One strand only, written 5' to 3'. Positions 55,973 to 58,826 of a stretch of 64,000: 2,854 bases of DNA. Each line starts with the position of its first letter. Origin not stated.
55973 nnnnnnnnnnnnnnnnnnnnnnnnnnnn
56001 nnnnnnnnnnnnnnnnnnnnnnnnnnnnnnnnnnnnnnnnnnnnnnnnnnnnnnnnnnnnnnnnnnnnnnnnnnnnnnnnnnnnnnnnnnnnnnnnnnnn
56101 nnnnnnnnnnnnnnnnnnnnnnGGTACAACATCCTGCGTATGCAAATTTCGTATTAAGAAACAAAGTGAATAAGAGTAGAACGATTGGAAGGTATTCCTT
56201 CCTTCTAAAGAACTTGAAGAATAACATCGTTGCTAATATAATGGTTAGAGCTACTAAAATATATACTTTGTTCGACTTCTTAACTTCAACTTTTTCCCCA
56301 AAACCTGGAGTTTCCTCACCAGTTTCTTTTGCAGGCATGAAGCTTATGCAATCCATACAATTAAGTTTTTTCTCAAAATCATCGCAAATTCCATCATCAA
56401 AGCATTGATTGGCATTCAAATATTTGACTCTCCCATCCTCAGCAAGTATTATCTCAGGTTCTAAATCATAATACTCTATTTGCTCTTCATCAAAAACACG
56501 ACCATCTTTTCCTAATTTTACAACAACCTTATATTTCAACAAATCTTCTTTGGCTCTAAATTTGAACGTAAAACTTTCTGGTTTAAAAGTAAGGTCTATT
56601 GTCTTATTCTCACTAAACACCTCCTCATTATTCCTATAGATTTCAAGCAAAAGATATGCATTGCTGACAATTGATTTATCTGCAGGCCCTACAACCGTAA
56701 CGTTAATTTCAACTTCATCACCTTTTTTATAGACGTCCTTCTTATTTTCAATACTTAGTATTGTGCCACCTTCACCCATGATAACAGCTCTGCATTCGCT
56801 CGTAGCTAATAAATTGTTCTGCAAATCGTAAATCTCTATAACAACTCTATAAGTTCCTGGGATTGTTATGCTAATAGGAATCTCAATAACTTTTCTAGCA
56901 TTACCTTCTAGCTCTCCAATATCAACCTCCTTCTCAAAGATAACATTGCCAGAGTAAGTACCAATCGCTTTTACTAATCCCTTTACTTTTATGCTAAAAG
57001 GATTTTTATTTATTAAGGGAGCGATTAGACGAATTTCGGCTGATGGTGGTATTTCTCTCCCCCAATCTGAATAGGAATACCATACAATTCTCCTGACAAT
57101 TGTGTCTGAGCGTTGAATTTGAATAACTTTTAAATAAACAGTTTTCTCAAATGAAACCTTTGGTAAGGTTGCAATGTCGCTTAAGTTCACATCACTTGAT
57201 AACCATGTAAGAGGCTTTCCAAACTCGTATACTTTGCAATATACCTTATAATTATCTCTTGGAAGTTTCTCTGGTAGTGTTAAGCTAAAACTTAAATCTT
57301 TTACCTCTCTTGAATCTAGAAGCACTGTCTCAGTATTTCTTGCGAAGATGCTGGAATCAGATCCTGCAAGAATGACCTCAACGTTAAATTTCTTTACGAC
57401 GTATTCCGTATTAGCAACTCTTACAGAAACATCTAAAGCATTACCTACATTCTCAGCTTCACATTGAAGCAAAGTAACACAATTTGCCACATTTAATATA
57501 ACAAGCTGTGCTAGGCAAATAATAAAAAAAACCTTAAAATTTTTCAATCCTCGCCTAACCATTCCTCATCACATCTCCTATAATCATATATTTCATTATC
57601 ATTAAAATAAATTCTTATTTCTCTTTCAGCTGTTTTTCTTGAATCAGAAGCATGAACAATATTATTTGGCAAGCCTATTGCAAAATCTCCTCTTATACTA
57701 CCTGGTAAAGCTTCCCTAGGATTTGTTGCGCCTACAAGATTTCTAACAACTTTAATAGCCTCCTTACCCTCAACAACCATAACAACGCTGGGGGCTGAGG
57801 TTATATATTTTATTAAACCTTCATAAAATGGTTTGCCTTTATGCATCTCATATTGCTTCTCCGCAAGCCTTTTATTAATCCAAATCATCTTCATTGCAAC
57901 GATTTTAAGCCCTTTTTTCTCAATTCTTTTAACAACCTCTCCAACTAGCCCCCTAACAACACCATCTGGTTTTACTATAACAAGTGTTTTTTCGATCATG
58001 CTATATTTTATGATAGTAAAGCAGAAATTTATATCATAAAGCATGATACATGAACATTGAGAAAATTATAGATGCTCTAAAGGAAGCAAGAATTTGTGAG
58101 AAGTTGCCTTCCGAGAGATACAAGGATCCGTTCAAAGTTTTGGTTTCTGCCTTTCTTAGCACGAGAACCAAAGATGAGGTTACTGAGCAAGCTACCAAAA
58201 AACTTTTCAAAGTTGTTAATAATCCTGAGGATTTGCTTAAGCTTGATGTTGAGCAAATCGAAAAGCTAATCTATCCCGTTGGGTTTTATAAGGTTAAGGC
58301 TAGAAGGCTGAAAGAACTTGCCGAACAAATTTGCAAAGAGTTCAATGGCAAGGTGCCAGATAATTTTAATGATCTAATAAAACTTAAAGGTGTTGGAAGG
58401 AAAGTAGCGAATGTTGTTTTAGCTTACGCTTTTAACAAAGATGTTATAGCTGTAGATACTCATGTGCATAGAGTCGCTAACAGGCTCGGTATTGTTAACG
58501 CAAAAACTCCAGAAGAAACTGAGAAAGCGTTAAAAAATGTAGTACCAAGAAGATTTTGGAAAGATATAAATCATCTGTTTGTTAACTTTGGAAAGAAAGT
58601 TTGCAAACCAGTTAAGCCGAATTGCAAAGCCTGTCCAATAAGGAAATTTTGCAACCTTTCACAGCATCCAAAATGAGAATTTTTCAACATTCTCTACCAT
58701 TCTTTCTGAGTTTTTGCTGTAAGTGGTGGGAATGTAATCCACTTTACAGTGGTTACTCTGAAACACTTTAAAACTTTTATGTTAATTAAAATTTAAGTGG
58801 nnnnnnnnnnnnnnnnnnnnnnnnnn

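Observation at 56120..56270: Internal TM helix followed by a second, signal-peptide-like segment with its own Met inside the giant ORF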

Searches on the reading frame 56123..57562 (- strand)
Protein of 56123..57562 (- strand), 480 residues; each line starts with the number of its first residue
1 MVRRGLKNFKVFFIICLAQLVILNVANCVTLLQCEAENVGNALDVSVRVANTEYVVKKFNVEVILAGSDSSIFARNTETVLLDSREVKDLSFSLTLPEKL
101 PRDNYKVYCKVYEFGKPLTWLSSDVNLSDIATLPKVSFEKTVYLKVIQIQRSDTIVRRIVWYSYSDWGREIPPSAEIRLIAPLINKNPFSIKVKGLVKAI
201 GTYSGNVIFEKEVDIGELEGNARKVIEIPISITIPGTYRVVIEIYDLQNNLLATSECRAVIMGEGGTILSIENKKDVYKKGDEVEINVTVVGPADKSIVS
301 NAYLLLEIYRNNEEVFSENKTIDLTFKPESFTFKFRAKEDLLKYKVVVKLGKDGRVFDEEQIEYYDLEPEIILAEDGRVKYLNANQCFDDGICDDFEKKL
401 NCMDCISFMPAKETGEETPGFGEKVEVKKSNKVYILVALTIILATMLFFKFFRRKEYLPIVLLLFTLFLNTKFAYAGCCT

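Call 28: find_homologous_proteins(query=window:56123-57562:-, max_evalue=0.01)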
Query window:56123-57562:- (480 aa): 4 proteins with E <= 0.01 among 8000 candidates.
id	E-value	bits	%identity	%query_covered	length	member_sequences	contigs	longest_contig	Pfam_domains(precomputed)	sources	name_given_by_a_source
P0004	2.9e-60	222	36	76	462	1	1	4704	-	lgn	-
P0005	4.9e-52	195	34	69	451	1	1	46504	-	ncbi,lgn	-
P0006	9.9e-50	188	35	70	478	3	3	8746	PF24318.2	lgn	-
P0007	1.6e-41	161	33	70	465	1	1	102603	PF16116.11,PF07705.18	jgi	jgi:hypothetical protein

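Call 30: find_encoding_contigs(protein=P0005, flank=10000, max_places=3)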
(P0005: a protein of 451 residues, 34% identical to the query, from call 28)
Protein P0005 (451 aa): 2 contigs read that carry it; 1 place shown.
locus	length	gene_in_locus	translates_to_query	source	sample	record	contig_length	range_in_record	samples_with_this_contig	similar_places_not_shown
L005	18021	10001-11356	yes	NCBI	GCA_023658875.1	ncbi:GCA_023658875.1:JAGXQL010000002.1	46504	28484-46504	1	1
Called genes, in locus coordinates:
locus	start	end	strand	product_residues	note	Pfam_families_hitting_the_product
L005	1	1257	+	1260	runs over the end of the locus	PF02384:N6_Mtase (faint), PF20473:MmeI_Mtase (weak), PF07669:Eco57I, PF12950:TaqI_C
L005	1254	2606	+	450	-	PF26308:YopA_M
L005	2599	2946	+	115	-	-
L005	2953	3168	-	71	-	-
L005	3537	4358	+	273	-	-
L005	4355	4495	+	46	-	-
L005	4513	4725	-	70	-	-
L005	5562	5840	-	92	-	PF01176:eIF-1a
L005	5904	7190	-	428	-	-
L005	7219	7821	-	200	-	-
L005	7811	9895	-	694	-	-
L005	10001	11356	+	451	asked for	-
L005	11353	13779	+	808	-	-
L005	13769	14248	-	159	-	-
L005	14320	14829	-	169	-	-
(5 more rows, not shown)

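Call 31: find_encoding_contigs(protein=P0007, flank=10000, max_places=3)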
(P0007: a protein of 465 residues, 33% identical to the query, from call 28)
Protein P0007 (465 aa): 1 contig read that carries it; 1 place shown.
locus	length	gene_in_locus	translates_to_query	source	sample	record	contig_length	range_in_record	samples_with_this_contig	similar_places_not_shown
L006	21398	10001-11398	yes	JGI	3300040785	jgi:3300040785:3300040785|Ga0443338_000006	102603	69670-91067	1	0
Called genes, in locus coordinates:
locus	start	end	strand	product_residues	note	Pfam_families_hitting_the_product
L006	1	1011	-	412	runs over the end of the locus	PF03463:eRF1_1, PF18854:baeRF_family10, PF03464:eRF1_2, PF18859:acVLRF1, PF03465:eRF1_3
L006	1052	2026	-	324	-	PF04525:LOR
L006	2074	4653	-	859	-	PF00133:tRNA-synt_1, PF09334:tRNA-synt_1g, PF13603:tRNA-synt_1_2 (weak), PF09334:tRNA-synt_1g (weak), PF08264:Anticodon_1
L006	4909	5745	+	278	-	PF00149:Metallophos, PF14582:Metallophos_3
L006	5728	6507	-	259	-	PF23023:Anti-Pycsar_Apyc1, PF12706:Lactamase_B_2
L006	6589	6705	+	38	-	-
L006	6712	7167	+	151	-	-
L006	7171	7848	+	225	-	-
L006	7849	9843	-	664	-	PF00133:tRNA-synt_1, PF09334:tRNA-synt_1g, PF08264:Anticodon_1 (faint), PF19303:Anticodon_3, PF01588:tRNA_bind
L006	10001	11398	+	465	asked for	PF16116:DUF4832 (faint), PF07705:CARDB (faint)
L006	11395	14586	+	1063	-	-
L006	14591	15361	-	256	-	PF00702:Hydrolase, PF13344:Hydrolase_6, PF13419:HAD_2 (faint), PF13242:Hydrolase_like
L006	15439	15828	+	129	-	-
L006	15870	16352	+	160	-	-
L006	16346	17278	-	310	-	-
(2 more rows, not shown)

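Call 32: find_encoding_contigs(protein=P0006, flank=10000, max_places=3)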
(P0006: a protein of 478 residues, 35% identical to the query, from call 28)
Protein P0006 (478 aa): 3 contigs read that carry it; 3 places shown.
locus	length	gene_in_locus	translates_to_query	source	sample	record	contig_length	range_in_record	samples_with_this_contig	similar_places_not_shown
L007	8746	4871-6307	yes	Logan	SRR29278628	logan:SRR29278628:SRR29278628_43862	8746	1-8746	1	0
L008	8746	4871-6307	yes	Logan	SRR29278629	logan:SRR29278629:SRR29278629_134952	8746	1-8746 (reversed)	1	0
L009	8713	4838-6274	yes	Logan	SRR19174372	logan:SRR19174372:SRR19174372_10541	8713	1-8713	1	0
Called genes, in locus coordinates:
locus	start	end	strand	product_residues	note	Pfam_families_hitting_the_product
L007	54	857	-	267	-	PF01963:TraB_PrgY_gumN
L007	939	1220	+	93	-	PF05239:PRC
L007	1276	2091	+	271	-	PF01513:NAD_kinase, PF20143:NAD_kinase_C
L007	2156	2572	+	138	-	-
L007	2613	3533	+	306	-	-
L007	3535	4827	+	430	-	-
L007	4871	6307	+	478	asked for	PF24318:DUF7490 (faint)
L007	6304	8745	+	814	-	?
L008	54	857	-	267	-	PF01963:TraB_PrgY_gumN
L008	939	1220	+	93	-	PF05239:PRC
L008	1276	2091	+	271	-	PF01513:NAD_kinase, PF20143:NAD_kinase_C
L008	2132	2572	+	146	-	-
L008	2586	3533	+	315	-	-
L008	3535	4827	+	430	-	-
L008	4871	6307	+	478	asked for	PF24318:DUF7490 (faint)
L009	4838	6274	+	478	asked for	PF24318:DUF7490 (faint)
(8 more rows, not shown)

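Call 33: find_encoding_contigs(protein=P0004, flank=10000, max_places=3)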
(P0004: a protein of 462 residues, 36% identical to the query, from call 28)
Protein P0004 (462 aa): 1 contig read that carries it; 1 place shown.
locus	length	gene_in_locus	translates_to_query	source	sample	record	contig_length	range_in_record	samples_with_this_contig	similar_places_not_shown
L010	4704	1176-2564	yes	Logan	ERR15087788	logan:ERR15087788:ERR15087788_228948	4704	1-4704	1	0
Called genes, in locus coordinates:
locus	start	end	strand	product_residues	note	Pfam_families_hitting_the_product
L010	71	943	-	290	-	PF01040:UbiA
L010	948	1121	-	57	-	-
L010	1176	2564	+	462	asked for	-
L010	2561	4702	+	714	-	?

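Call 44: find_related_loci(query=A2, collection=metagenome_contigs, flank=6000)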
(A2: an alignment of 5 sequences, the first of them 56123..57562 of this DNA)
Query A2 (480 aa) in metagenome_contigs; peptide patterns used: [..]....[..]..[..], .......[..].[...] (x = any residue, [..] = any of these).
116 stretches matched a pattern; 1 encode a relative of the query (tblastn E <= 1e-3); 1 distinct loci.
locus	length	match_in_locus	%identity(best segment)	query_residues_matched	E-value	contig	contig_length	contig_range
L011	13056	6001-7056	35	64-414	1e-52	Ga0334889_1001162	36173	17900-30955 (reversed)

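Call 57: predict_structure(alignment_id=A2)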
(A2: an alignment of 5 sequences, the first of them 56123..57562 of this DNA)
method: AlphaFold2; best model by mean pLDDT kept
length: 480 residues; sequences in the alignment: 5
mean_pLDDT: 71.1   pTM: 0.35
mean pLDDT of the five models: 71.1, 69.5, 68.5, 68.4, 67.7
residues with pLDDT >= 90: 74; 70-90: 198; 50-70: 142; < 50: 66
segments of 3 or more residues with pLDDT < 50: 1-4, 21-26, 129-133, 153-155, 375-377, 407-433, 470-480
pLDDT, mean of each block of 10 residues (from residue 1): 50 63 54 75 80 77 83 88 76 81 83 78 72 64 82 60 63 81 81 90 70 89 89 76 88 84 65 83 90 64 92 92 81 93 88 75 67 50 55 61 50 36 34 55 62 55 53 35
secondary structure, 60 per line:
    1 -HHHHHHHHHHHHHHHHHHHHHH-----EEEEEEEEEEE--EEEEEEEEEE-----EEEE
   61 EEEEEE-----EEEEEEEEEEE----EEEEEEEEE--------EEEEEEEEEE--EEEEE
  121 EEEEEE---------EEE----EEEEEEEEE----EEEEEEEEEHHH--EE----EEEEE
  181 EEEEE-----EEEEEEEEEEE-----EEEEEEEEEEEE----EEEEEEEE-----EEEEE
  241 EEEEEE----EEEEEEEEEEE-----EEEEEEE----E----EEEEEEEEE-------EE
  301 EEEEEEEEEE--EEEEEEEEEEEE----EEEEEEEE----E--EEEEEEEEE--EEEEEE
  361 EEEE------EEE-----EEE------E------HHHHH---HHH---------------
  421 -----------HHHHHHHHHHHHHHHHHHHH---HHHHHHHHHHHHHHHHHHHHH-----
elements in order: H2-23 E29-39 E42-51 E57-66 E72-82 E87-95 E104-113 E116-126 E136-138 E143-151 E156-164 E176-185 E191-201 E207-218 E223-230 E236-246 E251-261 E267-273 E283-291 E299-310 E313-324 E329-336 E344-352 E355-364 E371-373 E379-381 H395-399 H432-451 H455-475

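Call 72: find_homologous_proteins(query=A2, max_evalue=0.001)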
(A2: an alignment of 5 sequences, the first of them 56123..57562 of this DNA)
Query A2 (5 sequences) (480 aa, profile of the alignment): 3 proteins with E <= 0.001 among 8000 candidates.
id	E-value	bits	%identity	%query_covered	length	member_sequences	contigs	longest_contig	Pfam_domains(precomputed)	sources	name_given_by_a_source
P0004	2.7e-214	730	36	76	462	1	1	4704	-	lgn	-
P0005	6.8e-206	702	34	69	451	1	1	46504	-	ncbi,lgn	-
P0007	4.8e-191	653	33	70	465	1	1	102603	PF16116.11,PF07705.18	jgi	jgi:hypothetical protein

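Call 78: fold_search(model_id=the predicted structure, library=pdb)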
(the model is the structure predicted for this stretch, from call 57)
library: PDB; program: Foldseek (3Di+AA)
matches with E <= 10: 1759; with E <= 0.001: 314
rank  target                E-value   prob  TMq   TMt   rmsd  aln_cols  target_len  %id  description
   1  9fx3_A                4.2e-08  1.00  0.18  0.09  23.4       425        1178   12  Structure of active human CD109 (released 2025-03-19)
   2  2q7n_A                4.4e-08  1.00  0.18  0.18  23.4       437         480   10  Crystal structure of Leukemia inhibitory factor in complex with LIF receptor (domains 1-5) (released 2007-07-31)
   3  7yzx_A                7.1e-08  1.00  0.21  0.12  17.5       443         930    8  ScpA from Streptococcus pyogenes, D783A mutant. (released 2022-08-31)
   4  5mhl_B                9.0e-08  1.00  0.20  0.15  12.1       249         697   11  FXIIIa in complex with the inhibitor Mi0621 (released 2017-12-20)
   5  1ggt_B                1.2e-07  1.00  0.22  0.17   8.9       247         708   11  THREE-DIMENSIONAL STRUCTURE OF A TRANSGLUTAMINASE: HUMAN BLOOD COAGULATION FACTOR XIII (released 1995-07-31)
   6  1xf1_A                1.3e-07  1.00  0.22  0.13  17.6       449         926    8  Structure of C5a peptidase- a key virulence factor from Streptococcus (released 2005-11-22)
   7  8bty_A                1.6e-07  1.00  0.21  0.12  17.3       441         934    8  Structure of the active form of ScpB, the C5a-peptidase from Streptococcus agalactiae. (released 2023-11-15)
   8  9ijj_h                1.6e-07  1.00  0.14  0.06  29.3       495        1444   10  In situ structure of the central apparatus in mouse sperm axoneme. (released 2025-06-04)
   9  9u61_C                1.8e-07  1.00  0.17  0.14  24.0       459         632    9  CP/MBL pathways C3 convertase C4b2a and C3 complex (released 2026-01-14)
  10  9fx2                  2.3e-07  1.00  0.18  0.09  24.3       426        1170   10  Structure of methylamine activated CD109 (released 2025-03-19)
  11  8d6a_B                2.4e-07  1.00  0.17  0.20  24.3       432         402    9  Cryo-EM structure of human LIF signaling complex: model containing the interaction core region (released 2023-03-29)
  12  1f13_B                2.7e-07  1.00  0.22  0.17   9.0       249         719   12  RECOMBINANT HUMAN CELLULAR COAGULATION FACTOR XIII (released 1998-08-12)
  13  1ggt_A                2.8e-07  1.00  0.23  0.17   8.8       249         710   11  THREE-DIMENSIONAL STRUCTURE OF A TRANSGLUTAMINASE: HUMAN BLOOD COAGULATION FACTOR XIII (released 1995-07-31)
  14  6b6l_B                2.9e-07  1.00  0.18  0.12  18.9       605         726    9  The crystal structure of glycosyl hydrolase family 2 (GH2) member from Bacteroides cellulosilyticus DSM 14838 (released 2017-10-11)
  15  1ex0_A                3.1e-07  1.00  0.22  0.17   9.2       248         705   13  HUMAN FACTOR XIII, MUTANT W279F ZYMOGEN (released 2003-12-23)
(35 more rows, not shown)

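Call 101: find_related_loci(query=A2, collection=viral_contigs, flank=5000)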
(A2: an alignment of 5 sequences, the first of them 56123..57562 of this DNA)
Query A2 (480 aa) in viral_contigs; peptide patterns used: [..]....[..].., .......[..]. (x = any residue, [..] = any of these).
53 stretches matched a pattern, but none encodes a relative of the query by tblastn (E <= 1e-3).

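Call 108: search_solved_structures(query=A2, max_evalue=1)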
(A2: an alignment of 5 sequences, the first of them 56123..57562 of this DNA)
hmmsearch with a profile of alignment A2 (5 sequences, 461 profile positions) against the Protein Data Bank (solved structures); distinct sequences matched with E-value up to 1: 20.
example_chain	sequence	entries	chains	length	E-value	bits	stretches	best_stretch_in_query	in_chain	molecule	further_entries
4v11_A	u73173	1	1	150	0.0056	18.5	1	304-364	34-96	SYNAPTOTAGMIN-1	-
5vff_A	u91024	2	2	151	0.0057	18.4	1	304-364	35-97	Synaptotagmin-1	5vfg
5t0s_A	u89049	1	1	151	0.0057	18.4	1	304-364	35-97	Synaptotagmin-1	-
2yoa_A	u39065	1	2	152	0.0058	18.4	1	304-364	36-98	SYNAPTOTAGMIN-1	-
1k5w_A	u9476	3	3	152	0.0058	18.4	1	304-364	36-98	Synaptotagmin I | Synaptotagmin-1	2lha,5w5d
6tz3_A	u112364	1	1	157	0.0062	18.3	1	304-364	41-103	Synaptotagmin-1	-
2n1t_E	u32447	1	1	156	0.0063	18.3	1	303-364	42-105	Synaptotagmin-1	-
1tjm_A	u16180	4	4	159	0.0066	18.2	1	303-364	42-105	Synaptotagmin I | similar to synaptotagminI/p65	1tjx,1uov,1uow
5ccj_A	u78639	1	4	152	0.0071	18.1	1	305-364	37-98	Synaptotagmin-1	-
6u4w_A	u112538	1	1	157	0.0083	17.9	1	304-364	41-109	Synaptotagmin-1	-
6u41_A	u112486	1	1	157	0.011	17.5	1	307-364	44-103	Synaptotagmin-1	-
6u4u_A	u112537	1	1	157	0.013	17.2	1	304-358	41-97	Synaptotagmin-1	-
5kj7_E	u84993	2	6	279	0.018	16.8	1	304-364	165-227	Synaptotagmin-1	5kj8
5ccg_E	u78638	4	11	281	0.018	16.8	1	304-364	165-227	Synaptotagmin-1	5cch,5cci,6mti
5w5c_F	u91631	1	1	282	0.018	16.8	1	304-364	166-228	Synaptotagmin-1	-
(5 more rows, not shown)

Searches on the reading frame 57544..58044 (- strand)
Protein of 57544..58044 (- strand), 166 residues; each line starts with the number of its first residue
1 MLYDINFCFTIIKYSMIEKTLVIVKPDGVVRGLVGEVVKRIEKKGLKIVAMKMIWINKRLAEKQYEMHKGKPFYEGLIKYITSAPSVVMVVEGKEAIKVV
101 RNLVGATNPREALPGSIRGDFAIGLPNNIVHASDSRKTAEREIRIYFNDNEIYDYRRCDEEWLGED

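Call 9: search_protein_families(library=pfam, proteins=[window:57544-58044:-], max_evalue=0.01)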
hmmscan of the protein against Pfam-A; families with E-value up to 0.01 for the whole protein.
window:57544-58044:- (166 aa): 1 family
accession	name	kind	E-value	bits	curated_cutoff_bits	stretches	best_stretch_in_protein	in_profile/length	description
PF00334.24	NDK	-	3.2e-54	182.9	27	1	18-152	1-135/135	Nucleoside diphosphate kinase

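Call 10: search_protein_families(library=ncbifam, proteins=[window:57544-58044:-], max_evalue=0.01)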
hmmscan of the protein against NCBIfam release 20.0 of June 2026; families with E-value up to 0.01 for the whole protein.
window:57544-58044:- (166 aa): 6 families
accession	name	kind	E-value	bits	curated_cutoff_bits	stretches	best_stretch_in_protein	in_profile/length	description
NF001908.0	PRK00668.1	equivalog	1e-60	203.6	155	1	16-154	2-140/141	nucleoside-diphosphate kinase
NF011112.0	PRK14540.1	equivalog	1.1e-53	180.7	202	1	16-149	1-134/135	nucleoside-diphosphate kinase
NF011115.0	PRK14543.1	equivalog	2.1e-41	141.6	287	1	16-160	4-163/169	nucleoside-diphosphate kinase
NF011116.0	PRK14545.1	equivalog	1.6e-34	119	217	1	19-152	5-138/139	nucleoside-diphosphate kinase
NF011113.0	PRK14541.1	equivalog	9.5e-34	116.5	255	1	17-152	1-136/140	nucleoside-diphosphate kinase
NF011114.0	PRK14542.1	equivalog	2.2e-32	111.6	250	1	18-152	2-136/137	nucleoside-diphosphate kinase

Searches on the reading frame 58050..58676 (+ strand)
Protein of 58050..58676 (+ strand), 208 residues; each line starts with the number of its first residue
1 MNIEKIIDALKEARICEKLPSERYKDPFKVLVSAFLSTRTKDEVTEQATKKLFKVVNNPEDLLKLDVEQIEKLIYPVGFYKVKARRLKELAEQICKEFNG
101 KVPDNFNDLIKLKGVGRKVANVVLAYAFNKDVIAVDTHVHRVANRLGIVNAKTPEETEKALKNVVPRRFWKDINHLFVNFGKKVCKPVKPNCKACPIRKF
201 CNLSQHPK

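Call 9: search_protein_families(library=pfam, proteins=[window:58050-58676:+], max_evalue=0.01)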
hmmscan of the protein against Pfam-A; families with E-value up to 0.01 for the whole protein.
window:58050-58676:+ (208 aa): 4 families
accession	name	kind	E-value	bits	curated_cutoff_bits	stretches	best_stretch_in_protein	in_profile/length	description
PF00730.31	HhH-GPD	-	2.5e-29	102.2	26.2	1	32-166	1-107/108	HhH-GPD superfamily base excision DNA repair protein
PF00633.29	HHH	-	4.4e-08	33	24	1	98-126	2-30/30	Helix-hairpin-helix motif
PF22175.2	Ogg-HhH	-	0.00047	20.2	27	1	29-159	22-155/173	8-oxoguanine DNA glycosylase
PF14520.12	HHH_5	-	0.0041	18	27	0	106-124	1-19/57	Helix-hairpin-helix domain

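Call 10: search_protein_families(library=ncbifam, proteins=[window:58050-58676:+], max_evalue=0.01)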
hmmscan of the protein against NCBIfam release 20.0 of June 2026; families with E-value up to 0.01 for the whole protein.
window:58050-58676:+ (208 aa): 9 families
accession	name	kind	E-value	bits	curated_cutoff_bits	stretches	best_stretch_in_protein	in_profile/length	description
TIGR01083.1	nth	equivalog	4.2e-63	212.5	211.7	1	4-192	5-192/192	endonuclease III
NF007978.0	PRK10702.1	equivalog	2.1e-39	135.4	405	1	1-204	1-206/211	endonuclease III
TIGR01084.1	mutY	equivalog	7.2e-29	101.2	286.5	1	18-206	17-211/277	A/G-specific adenine glycosylase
NF053634.1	MonDNAglycDR2438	equivalog_domain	2.8e-23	82.6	400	1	23-202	16-205/219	monofunctional DNA glycosylase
NF008132.0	PRK10880.1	equivalog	5.5e-20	71.7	427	1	18-202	22-210/351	A/G-specific adenine glycosylase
NF010488.0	PRK13910.1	equivalog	1.2e-17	64.3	471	1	44-206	11-172/290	adenine-specific DNA glycosylase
NF010494.0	PRK13913.1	equivalog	3.7e-14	53.2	192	1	6-148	9-164/220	3-methyladenine DNA glycosylase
TIGR00588.1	ogg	subfamily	1.9e-07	30.5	397.85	1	106-181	219-290/310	8-oxoguanine DNA-glycosylase (ogg)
NF002305.0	PRK01229.1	equivalog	0.00035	20.1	183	1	59-159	65-173/210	N-glycosylase/DNA lyase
